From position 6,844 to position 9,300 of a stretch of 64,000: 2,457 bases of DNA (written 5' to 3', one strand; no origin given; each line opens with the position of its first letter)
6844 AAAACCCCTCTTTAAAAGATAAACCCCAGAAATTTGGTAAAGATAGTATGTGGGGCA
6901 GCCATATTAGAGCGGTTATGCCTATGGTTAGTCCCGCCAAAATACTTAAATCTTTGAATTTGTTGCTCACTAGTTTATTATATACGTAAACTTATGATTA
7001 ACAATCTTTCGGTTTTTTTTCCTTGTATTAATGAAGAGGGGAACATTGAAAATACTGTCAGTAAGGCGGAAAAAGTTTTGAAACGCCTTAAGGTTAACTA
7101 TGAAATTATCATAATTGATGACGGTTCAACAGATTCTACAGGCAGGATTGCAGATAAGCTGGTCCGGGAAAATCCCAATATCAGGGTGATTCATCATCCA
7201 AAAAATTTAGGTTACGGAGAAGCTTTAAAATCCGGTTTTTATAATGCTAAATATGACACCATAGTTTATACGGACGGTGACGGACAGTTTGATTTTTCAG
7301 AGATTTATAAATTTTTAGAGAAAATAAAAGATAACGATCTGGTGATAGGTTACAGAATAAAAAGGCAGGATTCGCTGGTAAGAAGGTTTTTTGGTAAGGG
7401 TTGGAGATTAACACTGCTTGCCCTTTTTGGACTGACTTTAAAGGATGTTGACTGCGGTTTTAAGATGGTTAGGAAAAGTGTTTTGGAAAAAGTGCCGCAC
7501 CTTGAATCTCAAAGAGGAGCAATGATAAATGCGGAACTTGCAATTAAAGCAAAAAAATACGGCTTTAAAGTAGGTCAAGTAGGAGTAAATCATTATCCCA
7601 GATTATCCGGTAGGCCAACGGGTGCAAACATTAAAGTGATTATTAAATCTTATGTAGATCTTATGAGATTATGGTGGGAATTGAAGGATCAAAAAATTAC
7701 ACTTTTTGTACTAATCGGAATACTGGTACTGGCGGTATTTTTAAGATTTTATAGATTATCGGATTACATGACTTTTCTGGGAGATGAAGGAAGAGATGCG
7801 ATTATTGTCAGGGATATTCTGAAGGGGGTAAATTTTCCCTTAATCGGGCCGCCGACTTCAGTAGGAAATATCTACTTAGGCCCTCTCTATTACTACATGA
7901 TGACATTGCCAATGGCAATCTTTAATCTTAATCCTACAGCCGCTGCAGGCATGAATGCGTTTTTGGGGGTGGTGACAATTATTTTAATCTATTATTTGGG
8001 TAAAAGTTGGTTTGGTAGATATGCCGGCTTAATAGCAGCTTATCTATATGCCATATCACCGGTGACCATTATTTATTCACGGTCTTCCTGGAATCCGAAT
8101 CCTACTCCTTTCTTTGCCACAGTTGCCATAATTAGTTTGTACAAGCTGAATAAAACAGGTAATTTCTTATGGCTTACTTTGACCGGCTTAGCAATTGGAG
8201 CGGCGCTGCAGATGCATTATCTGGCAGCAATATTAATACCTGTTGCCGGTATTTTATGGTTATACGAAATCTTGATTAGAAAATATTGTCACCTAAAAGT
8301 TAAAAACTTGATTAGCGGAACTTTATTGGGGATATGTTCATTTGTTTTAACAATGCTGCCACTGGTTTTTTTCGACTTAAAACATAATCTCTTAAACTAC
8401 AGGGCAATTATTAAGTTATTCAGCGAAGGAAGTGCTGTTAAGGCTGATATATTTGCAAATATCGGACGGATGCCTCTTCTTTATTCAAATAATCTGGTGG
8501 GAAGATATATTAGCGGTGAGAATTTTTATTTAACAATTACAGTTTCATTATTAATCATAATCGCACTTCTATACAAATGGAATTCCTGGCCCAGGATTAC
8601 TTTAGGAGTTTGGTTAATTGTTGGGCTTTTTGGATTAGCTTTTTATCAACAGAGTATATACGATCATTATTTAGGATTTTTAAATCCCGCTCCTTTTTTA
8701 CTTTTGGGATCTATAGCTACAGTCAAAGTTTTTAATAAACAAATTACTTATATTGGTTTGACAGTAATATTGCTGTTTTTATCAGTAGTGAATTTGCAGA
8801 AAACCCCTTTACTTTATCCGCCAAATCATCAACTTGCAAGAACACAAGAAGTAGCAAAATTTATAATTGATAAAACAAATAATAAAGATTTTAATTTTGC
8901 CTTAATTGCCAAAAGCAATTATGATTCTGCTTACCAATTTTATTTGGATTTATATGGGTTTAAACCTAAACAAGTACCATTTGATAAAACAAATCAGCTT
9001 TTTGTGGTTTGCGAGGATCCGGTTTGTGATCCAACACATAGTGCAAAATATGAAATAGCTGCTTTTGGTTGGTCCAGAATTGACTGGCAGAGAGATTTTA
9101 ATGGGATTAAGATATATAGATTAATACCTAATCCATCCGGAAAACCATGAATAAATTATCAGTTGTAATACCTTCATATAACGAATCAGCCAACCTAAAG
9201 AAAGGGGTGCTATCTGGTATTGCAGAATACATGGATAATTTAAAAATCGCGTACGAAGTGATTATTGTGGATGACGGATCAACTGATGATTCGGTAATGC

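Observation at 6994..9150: Single polypeptide fusing a polyprenyl-phosphate-sugar synthase (GT2) to a PMT_2/ArnT-like GT-C transferase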

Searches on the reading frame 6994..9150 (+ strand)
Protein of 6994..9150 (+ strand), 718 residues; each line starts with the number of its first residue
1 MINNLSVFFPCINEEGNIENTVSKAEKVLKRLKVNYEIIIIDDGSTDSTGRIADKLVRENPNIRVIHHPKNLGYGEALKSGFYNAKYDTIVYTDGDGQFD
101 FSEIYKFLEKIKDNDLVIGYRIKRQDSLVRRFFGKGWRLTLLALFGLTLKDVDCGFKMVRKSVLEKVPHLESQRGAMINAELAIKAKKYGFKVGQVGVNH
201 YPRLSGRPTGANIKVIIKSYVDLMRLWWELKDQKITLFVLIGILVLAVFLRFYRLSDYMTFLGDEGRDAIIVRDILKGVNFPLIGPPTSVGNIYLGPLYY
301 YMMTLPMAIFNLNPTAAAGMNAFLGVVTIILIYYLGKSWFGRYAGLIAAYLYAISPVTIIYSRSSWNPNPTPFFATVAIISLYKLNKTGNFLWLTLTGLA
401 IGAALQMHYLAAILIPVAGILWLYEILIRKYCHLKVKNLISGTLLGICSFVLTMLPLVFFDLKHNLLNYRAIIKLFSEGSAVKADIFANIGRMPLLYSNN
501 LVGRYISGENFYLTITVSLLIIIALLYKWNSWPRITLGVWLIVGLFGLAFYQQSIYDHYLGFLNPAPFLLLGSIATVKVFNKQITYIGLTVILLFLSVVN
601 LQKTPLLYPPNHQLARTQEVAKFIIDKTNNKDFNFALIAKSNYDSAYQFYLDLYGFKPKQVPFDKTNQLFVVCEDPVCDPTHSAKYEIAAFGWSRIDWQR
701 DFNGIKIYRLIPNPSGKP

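Call 5: search_protein_families(library=pfam, proteins=[window:6994-9150:+], max_evalue=0.01)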
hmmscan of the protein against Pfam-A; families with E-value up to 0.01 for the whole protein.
window:6994-9150:+ (718 aa): 6 families
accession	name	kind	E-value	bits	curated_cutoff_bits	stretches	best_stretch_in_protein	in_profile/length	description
PF00535.33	Glycos_transf_2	-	3.4e-30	105.6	23.3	1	6-167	1-167/168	Glycosyl transferase family 2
PF13231.12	PMT_2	-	6.3e-12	46.4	26.1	1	297-430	4-136/160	Dolichyl-phosphate-mannose-protein mannosyltransferase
PF02366.24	PMT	-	8.6e-09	35.8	22.7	1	246-460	6-233/245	Dolichyl-phosphate-mannose-protein mannosyltransferase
PF10111.15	Glyco_tranf_2_2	-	0.00012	22.1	27.3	1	6-106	1-101/276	Glycosyltransferase like family 2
PF13641.12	Glyco_tranf_2_3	-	0.00014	22.4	27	1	5-96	3-96/230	Glycosyltransferase like family 2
PF02516.20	STT3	-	0.0027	17.7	24.5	1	292-476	68-261/405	Oligosaccharyl transferase STT3, N-terminal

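Call 6: search_protein_families(library=ncbifam, proteins=[window:6994-9150:+], max_evalue=0.01)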
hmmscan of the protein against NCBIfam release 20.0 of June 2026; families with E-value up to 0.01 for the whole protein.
window:6994-9150:+ (718 aa): 23 families
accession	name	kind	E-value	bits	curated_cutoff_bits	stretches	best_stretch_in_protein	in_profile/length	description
TIGR03937.1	PgaC_IcaA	equivalog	1.3e-19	70.5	422.3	1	3-115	45-154/407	poly-beta-1,6-N-acetyl-D-glucosamine synthase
NF007986.1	PRK10714.1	equivalog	4.2e-18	65.4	529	1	2-224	5-223/316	undecaprenyl-phosphate 4-deoxy-4-formamido-L-arabinose transferase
NF047588.1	GlcsyltransPgfSStrep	equivalog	5.5e-18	65.2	500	1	5-168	3-168/308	glycosyltransferase PgfS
TIGR04182.1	glyco_TIGR04182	equivalog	6.7e-14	52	325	1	5-260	2-251/293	S-layer glycoprotein N-glycosyltransferase AglJ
NF041391.1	DPhHxTase_Halo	equivalog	2e-13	49.8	375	1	13-203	5-186/213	dolichyl-phosphate hexose transferase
NF058614.1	PPMAGASynPpgS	equivalog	3.1e-11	43.1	370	1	7-133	4-131/226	polyprenyl-phospho-N-acetylgalactosaminyl synthase PpgS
NF047683.1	TeichurnBiosyTuaG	equivalog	1.2e-09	38.2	400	1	4-117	7-117/252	teichuronic acid biosynthesis protein TuaG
NF007482.0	PRK10073.1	equivalog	1.2e-09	37.6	423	1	3-115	6-114/334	glycosyltransferase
NF010496.0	PRK13915.1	equivalog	2.3e-09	36.8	262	1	4-96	32-126/307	glucosyl-3-phosphoglycerate synthase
TIGR03663.1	TIGR03663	subfamily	6.1e-09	35.4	126.25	1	240-424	4-180/435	flippase activity-associated protein Agl23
TIGR04283.1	glyco_like_mftF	equivalog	6e-08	32.5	182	1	5-111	1-97/221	TIGR04283 family arsenosugar biosynthesis glycosyltransferase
TIGR04154.1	archaeo_STT3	subfamily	7.4e-07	27.9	450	1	293-361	67-142/831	oligosaccharyl transferase, archaeosortase A system-associated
NF053739.1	GlytfEpsEBac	equivalog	1.1e-06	27.9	450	1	17-98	11-94/265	glycosyltransferase EpsE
NF041875.1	EPS_EpsD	equivalog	3.6e-06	26.6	370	1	34-101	29-94/325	exopolysaccharide biosynthesis glycosyltransferase EpsD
TIGR03965.1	mycofact_glyco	equivalog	4.8e-06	25.7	280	1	7-96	78-164/467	mycofactocin biosynthesis glycosyltransferase MftF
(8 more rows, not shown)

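Call 7: find_homologous_proteins(query=window:6994-9147:+, max_evalue=0.00001)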
Query window:6994-9147:+ (718 aa): 2002 proteins with E <= 0.00001 among 8000 candidates; the best 120 are listed.
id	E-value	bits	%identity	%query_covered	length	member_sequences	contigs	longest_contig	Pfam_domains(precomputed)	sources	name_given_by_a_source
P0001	0.0e+0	1633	100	100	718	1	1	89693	PF02366.25,PF00535.33,PF13231.13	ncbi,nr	ncbi:MAG: glycosyltransferase [Candidatus Daviesbacteria bacterium]|nr:glycosyltransferase [Candidat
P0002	0.0e+0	1271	76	100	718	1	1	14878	PF02366.25,PF00535.33,PF13231.13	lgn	-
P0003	0.0e+0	1267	75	100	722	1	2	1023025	PF10111.15,PF00535.33,PF13231.13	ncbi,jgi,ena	-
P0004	0.0e+0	1261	74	100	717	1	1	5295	PF02366.25,PF00535.33,PF13231.13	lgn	-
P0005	0.0e+0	1258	74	100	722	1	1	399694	PF02366.25,PF00535.33,PF13231.13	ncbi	-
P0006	0.0e+0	1245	74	100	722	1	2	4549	PF02366.25,PF00535.33,PF13231.13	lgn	-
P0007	0.0e+0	1241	74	99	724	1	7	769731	PF13641.13,PF00535.33,PF13231.13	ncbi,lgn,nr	ncbi:glycosyltransferase [Candidatus Daviesbacteria bacterium]|nr:glycosyltransferase [Candidatus Da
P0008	0.0e+0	1236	73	100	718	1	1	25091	PF02366.25,PF00535.33,PF13231.13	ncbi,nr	ncbi:glycosyltransferase [Candidatus Daviesbacteria bacterium]|nr:glycosyltransferase [Candidatus Da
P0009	0.0e+0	1232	73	100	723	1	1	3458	PF02366.25,PF00535.33,PF13231.13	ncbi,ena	-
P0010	0.0e+0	1230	74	100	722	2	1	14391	PF02366.25,PF00535.33,PF13231.13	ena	-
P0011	0.0e+0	1227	72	100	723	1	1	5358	PF02366.25,PF00535.33,PF13231.13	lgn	-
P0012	0.0e+0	1227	72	100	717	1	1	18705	PF02366.25,PF00535.33,PF13231.13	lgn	-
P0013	0.0e+0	1223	72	100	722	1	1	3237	PF02366.25,PF00535.33,PF13231.13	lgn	-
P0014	0.0e+0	1221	73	100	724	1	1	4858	PF02366.25,PF00535.33,PF13231.13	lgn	-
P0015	0.0e+0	1215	73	100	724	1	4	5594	PF00535.33,PF13231.13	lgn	-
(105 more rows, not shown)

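Call 8: search_solved_structures(query=window:6994-9147:+, max_evalue=0.01, show_alignments=0)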
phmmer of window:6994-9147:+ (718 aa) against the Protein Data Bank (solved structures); distinct sequences matched with E-value up to 0.01: 17.
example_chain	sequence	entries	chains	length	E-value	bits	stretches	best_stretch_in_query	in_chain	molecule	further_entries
5mlz_A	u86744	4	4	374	4.6e-15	58.5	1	5-248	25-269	Dolichol monophosphate mannose synthase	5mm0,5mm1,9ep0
9hwj_A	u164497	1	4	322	1.5e-13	53.5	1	3-226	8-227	Undecaprenyl-phosphate 4-deoxy-4-formamido-L-arabinose transferase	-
9bhc_C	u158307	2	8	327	1.8e-13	53.2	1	2-206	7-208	Undecaprenyl-phosphate 4-deoxy-4-formamido-L-arabinose transferase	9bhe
8vxh_A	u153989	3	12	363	2.6e-13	52.7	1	2-206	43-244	Undecaprenyl-phosphate 4-deoxy-4-formamido-L-arabinose transferase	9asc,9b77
5ekp_C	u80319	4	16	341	1.5e-12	50.2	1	4-170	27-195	Uncharacterized glycosyltransferase sll0501 | Glycosyltransferase sll0501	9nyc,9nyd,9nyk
5eke_A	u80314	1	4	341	1.6e-12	50.1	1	4-170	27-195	Uncharacterized glycosyltransferase sll0501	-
9nye_A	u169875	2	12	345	1.6e-12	50.1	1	4-170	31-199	Glycosyltransferase sll0501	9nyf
3bcv_A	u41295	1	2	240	4e-08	35.6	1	3-107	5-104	Putative glycosyltransferase protein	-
2z87_A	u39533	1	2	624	6.1e-06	28.4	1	6-105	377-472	Chondroitin synthase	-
2z86_A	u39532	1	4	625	6.1e-06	28.4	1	6-105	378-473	Chondroitin synthase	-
5hea_A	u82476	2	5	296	2e-05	26.7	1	7-107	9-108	Putative glycosyltransferase (GalT1)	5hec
8vh7_A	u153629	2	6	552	3.6e-05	25.8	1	28-106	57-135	Heparosan synthase B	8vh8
8viw_A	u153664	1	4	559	3.6e-05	25.8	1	28-106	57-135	Heparosan synthase B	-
3l7j_A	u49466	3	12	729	0.00051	22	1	25-118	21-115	Teichoic acid biosynthesis protein F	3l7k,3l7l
3l7i_A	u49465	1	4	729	0.00051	22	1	25-118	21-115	Teichoic acid biosynthesis protein F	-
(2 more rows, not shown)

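Call 26: find_related_loci(query=A1, collection=genome_contigs, flank=8000)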
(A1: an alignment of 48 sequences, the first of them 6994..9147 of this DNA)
Query A1 (718 aa) in genome_contigs; peptide patterns used: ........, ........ (x = any residue, [..] = any of these).
468 stretches matched a pattern; 451 encode a relative of the query (tblastn E <= 1e-3); the best 80 are kept; 80 distinct loci.
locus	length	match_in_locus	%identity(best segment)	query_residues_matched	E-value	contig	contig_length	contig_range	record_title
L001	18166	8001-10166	74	1-718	0e+0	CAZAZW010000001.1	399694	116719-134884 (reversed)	MAG TPA_asm: uncultured Gammaproteobacteria bacterium isolate SRP090828_co2_161 genome assembly, contig: NODE_2_length_3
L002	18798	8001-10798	73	2-718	0e+0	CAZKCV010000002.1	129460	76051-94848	MAG TPA_asm: uncultured Gammaproteobacteria bacterium isolate binchicken_co251_142 genome assembly, contig: NODE_217_len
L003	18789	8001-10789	74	2-718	0e+0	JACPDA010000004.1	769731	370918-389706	MAG: Candidatus Daviesbacteria bacterium isolate NC_groundwater_297_Ag_B-0.1um_41_14 S7_GD2017_3_B1_scaffold_1, whole ge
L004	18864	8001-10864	73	1-718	0e+0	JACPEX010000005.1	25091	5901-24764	MAG: Candidatus Daviesbacteria bacterium isolate NC_groundwater_346_Ag_B-0.1um_38_13 GD18-4_B1_scaffold_76857, whole gen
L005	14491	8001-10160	70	3-718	0e+0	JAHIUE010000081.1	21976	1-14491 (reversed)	MAG: Patescibacteria group bacterium isolate MM_PC_MetaG.mb.24 MM_PC_MetaG.mb.24_k141_1483562, whole genome shotgun sequ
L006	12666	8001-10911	70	2-718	0e+0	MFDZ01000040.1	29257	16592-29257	MAG: Candidatus Daviesbacteria bacterium RIFCSPLOWO2_02_FULL_41_8 rifcsplowo2_02_scaffold_2491, whole genome shotgun seq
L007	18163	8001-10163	69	2-718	0e+0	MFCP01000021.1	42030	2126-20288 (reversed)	MAG: Candidatus Daviesbacteria bacterium RIFCSPHIGHO2_01_FULL_40_11 rifcsphigho2_01_scaffold_2724, whole genome shotgun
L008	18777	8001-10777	66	2-718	0e+0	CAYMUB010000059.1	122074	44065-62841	MAG TPA_asm: uncultured Gammaproteobacteria bacterium isolate binchicken_co203_488 genome assembly, contig: k141_370093,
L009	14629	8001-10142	68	2-718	0e+0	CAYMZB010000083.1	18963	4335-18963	MAG TPA_asm: uncultured Gammaproteobacteria bacterium isolate binchicken_co203_489 genome assembly, contig: k141_3423595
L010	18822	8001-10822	67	2-718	0e+0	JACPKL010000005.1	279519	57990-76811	MAG: Candidatus Daviesbacteria bacterium isolate NC_groundwater_493_Ag_S-0.1um_36_17 S35_SO-1_scaffold_124290, whole gen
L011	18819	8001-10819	66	1-718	0e+0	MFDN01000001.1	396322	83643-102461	MAG: Candidatus Daviesbacteria bacterium RIFCSPLOWO2_01_FULL_39_23 rifcsplowo2_01_scaffold_1, whole genome shotgun seque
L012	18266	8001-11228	65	1-718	0e+0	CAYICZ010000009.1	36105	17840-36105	MAG TPA_asm: uncultured Gammaproteobacteria bacterium isolate ERP119705_co18_1 genome assembly, contig: NODE_1319_length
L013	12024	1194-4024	65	2-718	0e+0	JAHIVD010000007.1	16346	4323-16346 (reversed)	MAG: Patescibacteria group bacterium isolate MM_PC_MetaG.mb.55 MM_PC_MetaG.mb.55_k141_216818, whole genome shotgun seque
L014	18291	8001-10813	64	1-718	0e+0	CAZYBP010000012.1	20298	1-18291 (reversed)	MAG TPA_asm: uncultured Gammaproteobacteria bacterium isolate binchicken_co227_340 genome assembly, contig: NODE_4754_le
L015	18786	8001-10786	65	2-715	0e+0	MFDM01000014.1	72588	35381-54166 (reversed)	MAG: Candidatus Daviesbacteria bacterium RIFCSPLOWO2_01_FULL_39_12 rifcsplowo2_01_scaffold_2219, whole genome shotgun se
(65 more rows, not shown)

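Call 31: predict_structure(alignment_id=A1)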
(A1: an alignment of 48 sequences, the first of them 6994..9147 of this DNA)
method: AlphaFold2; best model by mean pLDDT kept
length: 718 residues; sequences in the alignment: 48
mean_pLDDT: 84.6   pTM: 0.80
mean pLDDT of the five models: 84.6, 83.4, 82.1, 81.3, 76.8
residues with pLDDT >= 90: 281; 70-90: 352; 50-70: 78; < 50: 7
segments of 3 or more residues with pLDDT < 50: 287-292
pLDDT, mean of each block of 10 residues (from residue 1): 83 80 89 90 84 90 85 64 79 73 90 91 73 82 84 82 87 80 91 88 58 76 86 88 96 85 71 74 47 65 85 86 93 96 95 92 69 95 96 98 88 95 96 95 97 86 78 73 83 93 92 95 89 95 93 82 94 83 85 94 86 87 89 84 80 78 80 84 72 87 90 73
secondary structure, 60 per line:
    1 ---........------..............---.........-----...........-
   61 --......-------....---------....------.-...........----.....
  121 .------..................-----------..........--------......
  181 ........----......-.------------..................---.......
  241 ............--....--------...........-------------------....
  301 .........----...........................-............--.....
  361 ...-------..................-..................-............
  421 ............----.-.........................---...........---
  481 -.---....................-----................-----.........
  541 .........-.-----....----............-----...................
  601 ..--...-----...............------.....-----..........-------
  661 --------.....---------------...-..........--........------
elements in order (helices of 4 or more, strands of 3 or more residues): E4-11 H18-31 E35-43 H49-59 E63-68 H76-79 E89-92 H101-111 E116-121 H128-145 E157-160 H161-166 H175-188 E193-198 H213-230 H234-252 H255-258 H267-277 H297-309 H314-340 H342-353 H356-363 H371-388 H391-407 H409-432 H439-463 H467-477 H486-505 H511-526 H532-549 H557-560 H565-576 H582-602 H613-627 E634-638 H644-653 E669-673 E693-702 E705-712
